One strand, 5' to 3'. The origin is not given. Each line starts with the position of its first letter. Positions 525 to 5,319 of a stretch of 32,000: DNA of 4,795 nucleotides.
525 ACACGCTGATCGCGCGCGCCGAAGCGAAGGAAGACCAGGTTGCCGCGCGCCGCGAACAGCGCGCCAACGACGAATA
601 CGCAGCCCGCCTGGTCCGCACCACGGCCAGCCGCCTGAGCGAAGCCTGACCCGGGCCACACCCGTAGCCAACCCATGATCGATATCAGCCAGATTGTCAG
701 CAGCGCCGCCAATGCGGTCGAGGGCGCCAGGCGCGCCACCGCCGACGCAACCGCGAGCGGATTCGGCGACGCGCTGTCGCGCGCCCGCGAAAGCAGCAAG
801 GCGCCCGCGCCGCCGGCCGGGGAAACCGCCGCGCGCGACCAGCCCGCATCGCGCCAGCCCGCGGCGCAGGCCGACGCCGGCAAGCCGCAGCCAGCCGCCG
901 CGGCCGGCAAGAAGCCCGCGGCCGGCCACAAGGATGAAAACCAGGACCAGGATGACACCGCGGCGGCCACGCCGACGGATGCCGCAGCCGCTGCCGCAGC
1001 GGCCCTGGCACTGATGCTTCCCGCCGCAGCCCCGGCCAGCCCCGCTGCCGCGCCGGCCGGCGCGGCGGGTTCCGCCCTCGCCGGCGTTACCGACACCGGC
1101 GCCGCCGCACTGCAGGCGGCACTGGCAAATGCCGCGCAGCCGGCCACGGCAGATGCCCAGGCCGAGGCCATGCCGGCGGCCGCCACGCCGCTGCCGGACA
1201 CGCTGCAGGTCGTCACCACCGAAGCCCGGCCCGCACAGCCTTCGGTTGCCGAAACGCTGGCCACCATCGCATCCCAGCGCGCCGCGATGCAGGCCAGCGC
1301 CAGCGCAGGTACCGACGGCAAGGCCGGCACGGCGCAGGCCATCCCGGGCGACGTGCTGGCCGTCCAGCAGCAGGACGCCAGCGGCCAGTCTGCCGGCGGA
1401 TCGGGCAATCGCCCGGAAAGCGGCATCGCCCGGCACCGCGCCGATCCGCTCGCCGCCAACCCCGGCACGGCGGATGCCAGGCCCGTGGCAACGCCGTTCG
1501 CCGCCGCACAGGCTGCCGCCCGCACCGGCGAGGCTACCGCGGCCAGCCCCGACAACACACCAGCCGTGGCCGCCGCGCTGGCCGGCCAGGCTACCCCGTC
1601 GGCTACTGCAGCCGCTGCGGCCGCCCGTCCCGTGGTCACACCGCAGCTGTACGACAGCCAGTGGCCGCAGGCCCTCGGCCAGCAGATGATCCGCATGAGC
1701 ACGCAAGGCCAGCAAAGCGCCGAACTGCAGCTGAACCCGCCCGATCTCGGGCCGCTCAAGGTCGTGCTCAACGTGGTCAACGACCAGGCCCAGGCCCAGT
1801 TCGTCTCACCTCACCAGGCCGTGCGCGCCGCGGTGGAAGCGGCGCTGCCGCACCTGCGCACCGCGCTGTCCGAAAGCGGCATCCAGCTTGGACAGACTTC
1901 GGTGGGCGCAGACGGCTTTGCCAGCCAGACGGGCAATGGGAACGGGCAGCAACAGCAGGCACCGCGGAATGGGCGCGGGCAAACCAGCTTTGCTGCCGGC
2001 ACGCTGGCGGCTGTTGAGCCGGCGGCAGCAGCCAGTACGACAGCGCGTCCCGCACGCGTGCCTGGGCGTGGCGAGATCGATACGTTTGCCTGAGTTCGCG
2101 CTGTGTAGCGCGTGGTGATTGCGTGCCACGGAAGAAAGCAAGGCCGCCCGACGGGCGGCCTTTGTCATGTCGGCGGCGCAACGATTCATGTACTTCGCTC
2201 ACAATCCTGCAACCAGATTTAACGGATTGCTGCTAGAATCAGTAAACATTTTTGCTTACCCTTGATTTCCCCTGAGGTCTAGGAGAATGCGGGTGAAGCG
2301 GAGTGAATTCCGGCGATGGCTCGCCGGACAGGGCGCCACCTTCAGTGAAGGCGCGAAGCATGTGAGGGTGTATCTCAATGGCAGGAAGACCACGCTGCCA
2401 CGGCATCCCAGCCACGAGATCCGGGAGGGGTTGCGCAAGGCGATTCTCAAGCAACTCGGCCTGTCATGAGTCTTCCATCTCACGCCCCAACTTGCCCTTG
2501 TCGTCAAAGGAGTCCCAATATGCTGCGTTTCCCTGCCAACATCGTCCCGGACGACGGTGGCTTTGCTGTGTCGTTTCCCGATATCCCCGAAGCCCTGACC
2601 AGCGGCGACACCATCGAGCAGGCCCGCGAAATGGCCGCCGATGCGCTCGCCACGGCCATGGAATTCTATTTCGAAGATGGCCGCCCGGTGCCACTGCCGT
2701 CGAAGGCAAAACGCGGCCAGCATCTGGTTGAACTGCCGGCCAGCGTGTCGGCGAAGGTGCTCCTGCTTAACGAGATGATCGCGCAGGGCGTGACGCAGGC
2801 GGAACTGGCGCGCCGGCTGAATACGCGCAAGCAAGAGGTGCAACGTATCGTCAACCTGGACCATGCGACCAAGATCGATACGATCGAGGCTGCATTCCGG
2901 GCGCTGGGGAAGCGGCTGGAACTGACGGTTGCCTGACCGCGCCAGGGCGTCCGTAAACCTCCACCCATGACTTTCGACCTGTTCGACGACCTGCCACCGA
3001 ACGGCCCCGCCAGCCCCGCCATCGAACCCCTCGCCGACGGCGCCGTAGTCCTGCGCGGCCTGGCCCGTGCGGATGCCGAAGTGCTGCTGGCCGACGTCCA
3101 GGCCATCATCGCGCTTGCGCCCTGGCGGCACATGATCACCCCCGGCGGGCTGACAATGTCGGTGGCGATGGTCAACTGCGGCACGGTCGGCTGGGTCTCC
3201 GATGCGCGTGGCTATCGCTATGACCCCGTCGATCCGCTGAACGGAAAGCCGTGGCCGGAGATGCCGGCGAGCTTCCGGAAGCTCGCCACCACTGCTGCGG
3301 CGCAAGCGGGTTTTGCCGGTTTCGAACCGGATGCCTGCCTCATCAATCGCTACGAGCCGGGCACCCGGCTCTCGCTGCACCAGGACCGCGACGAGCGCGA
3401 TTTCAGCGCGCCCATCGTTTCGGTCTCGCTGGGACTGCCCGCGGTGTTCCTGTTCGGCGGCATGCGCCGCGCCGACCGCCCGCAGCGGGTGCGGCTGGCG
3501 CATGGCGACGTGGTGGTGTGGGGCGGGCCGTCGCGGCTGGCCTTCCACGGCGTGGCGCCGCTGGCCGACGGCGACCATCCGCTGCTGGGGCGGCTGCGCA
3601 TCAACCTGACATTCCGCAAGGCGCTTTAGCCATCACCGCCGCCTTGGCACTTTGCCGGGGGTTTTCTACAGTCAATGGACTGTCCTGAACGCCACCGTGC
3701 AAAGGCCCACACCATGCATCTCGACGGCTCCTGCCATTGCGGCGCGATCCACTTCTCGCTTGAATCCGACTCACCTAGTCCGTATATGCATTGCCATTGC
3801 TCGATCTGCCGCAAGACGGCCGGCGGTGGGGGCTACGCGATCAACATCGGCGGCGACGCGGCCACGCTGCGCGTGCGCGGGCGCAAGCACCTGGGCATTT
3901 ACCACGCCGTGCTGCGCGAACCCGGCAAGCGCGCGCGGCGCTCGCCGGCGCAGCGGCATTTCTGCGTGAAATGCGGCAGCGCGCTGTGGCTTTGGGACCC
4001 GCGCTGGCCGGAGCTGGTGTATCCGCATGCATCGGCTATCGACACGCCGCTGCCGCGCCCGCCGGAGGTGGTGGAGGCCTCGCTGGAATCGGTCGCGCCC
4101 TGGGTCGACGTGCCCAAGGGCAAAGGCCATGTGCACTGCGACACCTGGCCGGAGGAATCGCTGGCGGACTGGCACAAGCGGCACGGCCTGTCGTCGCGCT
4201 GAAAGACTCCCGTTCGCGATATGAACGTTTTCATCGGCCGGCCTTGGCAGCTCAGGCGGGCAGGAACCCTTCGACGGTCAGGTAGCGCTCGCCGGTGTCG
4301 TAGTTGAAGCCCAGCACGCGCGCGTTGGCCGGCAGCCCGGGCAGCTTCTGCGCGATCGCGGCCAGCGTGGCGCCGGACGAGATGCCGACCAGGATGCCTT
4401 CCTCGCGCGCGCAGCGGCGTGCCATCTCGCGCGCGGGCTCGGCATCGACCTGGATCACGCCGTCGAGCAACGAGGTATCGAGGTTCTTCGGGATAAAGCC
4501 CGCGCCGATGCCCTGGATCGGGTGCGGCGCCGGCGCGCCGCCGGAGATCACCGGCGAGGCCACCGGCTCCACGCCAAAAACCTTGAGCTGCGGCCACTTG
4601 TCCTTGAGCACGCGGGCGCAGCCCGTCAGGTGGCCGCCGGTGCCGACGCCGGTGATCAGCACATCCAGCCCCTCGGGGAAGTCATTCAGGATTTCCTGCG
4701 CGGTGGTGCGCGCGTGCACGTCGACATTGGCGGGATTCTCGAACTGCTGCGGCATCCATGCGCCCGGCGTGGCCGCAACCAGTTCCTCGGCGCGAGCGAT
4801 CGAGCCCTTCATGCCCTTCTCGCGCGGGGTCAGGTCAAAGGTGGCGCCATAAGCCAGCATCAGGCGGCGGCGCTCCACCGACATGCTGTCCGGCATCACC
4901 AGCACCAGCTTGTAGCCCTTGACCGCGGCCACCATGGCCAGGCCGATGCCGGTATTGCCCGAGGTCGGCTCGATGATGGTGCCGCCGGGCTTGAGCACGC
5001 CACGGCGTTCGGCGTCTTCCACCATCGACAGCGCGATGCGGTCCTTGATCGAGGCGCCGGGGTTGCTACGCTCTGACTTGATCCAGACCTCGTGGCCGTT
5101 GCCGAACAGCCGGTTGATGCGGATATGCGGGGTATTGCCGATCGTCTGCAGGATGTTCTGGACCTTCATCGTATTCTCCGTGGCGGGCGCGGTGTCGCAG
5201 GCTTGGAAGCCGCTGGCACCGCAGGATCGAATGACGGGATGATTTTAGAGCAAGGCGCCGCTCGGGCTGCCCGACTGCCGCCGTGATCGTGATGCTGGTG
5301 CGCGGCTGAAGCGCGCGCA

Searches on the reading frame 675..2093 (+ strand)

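Call 60: search_protein_families(library=pfam, proteins=[window:675-2093:+], max_evalue=0.001)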
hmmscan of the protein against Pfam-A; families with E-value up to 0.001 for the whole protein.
window:675-2093:+ (472 aa): 1 family
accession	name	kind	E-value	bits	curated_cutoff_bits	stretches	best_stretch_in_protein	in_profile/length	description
PF02120.21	Flg_hook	-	1e-22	80.2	29.8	1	336-414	2-80/85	Flagellar hook-length control protein FliK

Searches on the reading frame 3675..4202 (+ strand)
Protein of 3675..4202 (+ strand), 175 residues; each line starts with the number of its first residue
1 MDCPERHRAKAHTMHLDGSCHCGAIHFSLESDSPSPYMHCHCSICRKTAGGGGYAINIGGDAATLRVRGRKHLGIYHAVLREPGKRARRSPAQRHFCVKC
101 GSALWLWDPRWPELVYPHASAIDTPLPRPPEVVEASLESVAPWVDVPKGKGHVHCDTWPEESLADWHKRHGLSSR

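Call 60: search_protein_families(library=pfam, proteins=[window:3675-4202:+], max_evalue=0.001)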
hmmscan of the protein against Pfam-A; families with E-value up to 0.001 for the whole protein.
window:3675-4202:+ (175 aa): 1 family
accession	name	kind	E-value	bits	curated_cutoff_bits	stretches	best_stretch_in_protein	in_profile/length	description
PF04828.22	GFA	-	1.6e-15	57.6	24.3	1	16-125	2-102/115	Glutathione-dependent formaldehyde-activating enzyme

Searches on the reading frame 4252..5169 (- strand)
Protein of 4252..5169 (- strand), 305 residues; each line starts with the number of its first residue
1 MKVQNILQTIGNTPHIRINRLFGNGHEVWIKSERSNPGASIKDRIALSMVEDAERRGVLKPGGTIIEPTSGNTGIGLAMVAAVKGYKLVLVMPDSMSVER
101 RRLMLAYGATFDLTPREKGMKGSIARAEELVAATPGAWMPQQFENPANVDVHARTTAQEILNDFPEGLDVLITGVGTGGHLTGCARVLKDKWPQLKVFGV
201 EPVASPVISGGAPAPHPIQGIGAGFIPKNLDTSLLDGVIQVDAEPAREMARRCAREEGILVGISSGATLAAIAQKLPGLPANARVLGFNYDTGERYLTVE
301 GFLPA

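Call 60: search_protein_families(library=pfam, proteins=[window:4252-5169:-], max_evalue=0.001)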
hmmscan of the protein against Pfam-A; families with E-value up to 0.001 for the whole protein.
window:4252-5169:- (305 aa): 1 family
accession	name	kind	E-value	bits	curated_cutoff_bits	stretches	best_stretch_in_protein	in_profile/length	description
PF00291.31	PALP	-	9.2e-74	248.8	35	1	6-286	1-290/295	Pyridoxal-phosphate dependent enzyme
